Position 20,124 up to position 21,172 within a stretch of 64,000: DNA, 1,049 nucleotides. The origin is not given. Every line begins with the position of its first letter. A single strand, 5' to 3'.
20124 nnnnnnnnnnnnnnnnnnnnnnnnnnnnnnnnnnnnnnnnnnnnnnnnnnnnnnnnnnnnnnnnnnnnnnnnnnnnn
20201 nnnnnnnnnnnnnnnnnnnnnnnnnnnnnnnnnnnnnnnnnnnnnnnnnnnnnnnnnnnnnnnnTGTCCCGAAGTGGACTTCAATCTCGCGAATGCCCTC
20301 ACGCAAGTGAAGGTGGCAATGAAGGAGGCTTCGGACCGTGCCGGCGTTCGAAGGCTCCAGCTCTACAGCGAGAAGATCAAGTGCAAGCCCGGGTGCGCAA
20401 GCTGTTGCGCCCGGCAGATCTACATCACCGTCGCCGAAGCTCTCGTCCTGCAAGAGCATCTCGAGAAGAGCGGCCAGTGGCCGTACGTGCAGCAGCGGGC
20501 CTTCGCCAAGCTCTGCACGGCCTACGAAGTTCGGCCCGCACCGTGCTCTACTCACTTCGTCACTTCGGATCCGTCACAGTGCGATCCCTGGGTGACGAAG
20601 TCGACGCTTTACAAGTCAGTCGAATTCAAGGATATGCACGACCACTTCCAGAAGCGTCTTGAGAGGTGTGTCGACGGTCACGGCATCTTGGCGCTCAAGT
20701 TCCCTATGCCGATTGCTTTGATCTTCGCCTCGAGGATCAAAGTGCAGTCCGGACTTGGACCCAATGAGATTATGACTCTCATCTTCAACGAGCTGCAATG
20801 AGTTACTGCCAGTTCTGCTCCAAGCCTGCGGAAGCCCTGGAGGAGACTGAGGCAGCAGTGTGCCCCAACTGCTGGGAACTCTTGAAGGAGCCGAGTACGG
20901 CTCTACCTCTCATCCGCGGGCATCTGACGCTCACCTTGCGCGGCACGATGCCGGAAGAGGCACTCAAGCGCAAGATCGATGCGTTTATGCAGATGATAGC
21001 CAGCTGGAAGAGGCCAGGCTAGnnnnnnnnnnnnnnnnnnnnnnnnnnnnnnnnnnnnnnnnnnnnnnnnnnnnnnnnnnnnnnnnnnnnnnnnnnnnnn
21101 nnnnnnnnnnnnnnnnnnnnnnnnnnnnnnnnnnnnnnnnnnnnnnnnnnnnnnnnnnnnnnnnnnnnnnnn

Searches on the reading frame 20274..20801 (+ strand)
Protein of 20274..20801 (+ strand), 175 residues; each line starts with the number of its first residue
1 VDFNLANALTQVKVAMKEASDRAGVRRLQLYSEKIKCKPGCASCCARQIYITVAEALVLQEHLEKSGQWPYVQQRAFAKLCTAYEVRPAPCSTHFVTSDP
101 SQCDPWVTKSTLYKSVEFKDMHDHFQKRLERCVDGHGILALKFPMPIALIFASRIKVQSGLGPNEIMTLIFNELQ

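Call 3: search_protein_families(library=pfam, proteins=[window:20274-20801:+], max_evalue=1)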
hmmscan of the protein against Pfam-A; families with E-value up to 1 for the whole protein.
window:20274-20801:+ (175 aa): 2 families
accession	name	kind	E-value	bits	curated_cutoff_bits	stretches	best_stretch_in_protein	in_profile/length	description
PF03692.20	CxxCxxCC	-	0.017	16.3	23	1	36-95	1-70/85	Putative zinc- or iron-chelating domain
PF24836.1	NQRA_2nd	-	0.092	13.3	25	1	58-103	5-49/145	NqrA second alpha/beta domain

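Call 4: search_protein_families(library=phrogs, proteins=[window:20274-20801:+], max_evalue=0.1)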
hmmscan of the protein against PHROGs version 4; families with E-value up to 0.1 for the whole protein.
window:20274-20801:+ (175 aa): 0 families

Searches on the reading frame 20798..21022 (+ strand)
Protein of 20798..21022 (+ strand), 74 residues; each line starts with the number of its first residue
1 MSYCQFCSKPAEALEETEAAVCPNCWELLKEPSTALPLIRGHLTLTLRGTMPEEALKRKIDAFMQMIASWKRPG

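Call 3: search_protein_families(library=pfam, proteins=[window:20798-21022:+], max_evalue=1)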
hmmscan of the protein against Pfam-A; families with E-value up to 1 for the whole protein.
window:20798-21022:+ (74 aa): 5 families
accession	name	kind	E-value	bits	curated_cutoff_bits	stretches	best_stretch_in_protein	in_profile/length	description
PF18912.6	DZR_2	-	0.0066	16.7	27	1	4-31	10-33/56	Double zinc ribbon domain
PF06906.16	DUF1272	-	0.12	12.9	25.3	1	4-30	29-53/57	Protein of unknown function (DUF1272)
PF04564.21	U-box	-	0.15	12.7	21.4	1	44-65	48-69/73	U-box domain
PF11331.13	Zn_ribbon_12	-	0.24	11.7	27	1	21-38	8-25/45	EDR4 zinc-ribbon domain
PF06689.19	zf-C4_ClpX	-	0.47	10.8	27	0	3-28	2-32/39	ClpX C4-type zinc finger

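Call 4: search_protein_families(library=phrogs, proteins=[window:20798-21022:+], max_evalue=0.1)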
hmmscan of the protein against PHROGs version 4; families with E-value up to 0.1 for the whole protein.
window:20798-21022:+ (74 aa): 2 families
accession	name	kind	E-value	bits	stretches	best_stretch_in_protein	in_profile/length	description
phrog_30700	-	unknown function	0.0088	16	1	33-70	148-185/509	-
phrog_36871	-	unknown function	0.021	15.8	1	1-27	1-27/63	-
